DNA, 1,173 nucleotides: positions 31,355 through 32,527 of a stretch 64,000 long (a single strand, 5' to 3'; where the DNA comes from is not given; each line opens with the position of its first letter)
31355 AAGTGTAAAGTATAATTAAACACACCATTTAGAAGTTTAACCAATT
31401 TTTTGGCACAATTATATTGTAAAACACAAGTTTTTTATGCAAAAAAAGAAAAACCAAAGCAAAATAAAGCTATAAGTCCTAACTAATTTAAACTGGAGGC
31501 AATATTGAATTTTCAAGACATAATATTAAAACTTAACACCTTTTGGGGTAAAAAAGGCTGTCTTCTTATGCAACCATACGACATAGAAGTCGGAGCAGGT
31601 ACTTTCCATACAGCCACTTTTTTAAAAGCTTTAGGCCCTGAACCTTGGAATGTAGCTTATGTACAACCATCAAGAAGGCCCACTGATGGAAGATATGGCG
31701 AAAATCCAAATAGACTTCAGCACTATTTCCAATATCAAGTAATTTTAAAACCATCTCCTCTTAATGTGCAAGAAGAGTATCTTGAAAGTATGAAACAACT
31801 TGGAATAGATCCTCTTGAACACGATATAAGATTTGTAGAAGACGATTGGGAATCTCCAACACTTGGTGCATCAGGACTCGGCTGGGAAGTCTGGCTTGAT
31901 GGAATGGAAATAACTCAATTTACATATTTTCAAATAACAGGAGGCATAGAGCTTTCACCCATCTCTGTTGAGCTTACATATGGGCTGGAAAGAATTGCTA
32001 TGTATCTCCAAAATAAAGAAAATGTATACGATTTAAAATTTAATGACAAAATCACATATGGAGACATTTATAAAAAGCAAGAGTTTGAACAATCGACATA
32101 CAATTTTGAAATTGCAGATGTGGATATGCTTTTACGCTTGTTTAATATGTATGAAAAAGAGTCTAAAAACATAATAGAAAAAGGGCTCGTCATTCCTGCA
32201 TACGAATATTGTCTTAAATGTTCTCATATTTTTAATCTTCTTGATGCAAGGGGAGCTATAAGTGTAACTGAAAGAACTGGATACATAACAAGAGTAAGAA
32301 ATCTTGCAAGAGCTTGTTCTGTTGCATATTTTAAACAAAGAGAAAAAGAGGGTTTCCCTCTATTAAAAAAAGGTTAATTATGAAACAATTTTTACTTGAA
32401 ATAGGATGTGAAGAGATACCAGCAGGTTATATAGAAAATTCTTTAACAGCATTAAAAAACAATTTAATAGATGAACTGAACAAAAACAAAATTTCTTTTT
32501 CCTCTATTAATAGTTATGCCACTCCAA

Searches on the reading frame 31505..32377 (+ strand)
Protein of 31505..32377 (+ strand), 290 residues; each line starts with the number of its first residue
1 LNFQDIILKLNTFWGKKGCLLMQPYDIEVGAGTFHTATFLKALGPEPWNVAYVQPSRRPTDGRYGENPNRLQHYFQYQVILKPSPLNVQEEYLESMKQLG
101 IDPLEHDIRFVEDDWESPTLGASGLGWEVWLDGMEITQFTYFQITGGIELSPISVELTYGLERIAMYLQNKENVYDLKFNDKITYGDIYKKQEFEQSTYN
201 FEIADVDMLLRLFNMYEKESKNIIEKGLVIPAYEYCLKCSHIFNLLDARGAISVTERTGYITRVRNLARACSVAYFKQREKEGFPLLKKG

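Call 26: search_protein_families(library=pfam, proteins=[window:31505-32377:+], max_evalue=0.00001)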
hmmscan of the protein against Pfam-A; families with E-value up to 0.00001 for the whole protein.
window:31505-32377:+ (290 aa): 1 family
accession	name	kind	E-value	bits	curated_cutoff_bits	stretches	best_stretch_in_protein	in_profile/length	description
PF02091.20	tRNA-synt_2e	-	7.9e-152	504.7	27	1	3-280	1-278/278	Glycyl-tRNA synthetase alpha subunit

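Call 28: list_cluster_members(proteins=[window:31505-32377:+, window:39026-40318:-, window:11055-12695:-, window:17116-18462:-])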
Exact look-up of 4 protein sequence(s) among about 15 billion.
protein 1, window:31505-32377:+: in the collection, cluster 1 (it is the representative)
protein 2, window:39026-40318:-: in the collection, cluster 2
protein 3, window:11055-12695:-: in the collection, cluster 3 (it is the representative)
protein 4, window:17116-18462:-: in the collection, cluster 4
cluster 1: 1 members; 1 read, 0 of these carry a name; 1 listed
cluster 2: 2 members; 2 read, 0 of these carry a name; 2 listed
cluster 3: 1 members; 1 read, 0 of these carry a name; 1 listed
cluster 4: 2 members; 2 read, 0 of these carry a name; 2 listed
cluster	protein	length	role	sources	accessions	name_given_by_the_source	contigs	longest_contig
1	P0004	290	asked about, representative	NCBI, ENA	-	-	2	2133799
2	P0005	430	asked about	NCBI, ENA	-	-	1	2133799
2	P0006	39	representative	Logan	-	-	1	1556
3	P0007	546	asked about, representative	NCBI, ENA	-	-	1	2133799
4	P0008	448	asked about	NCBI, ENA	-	-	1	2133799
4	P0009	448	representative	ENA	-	-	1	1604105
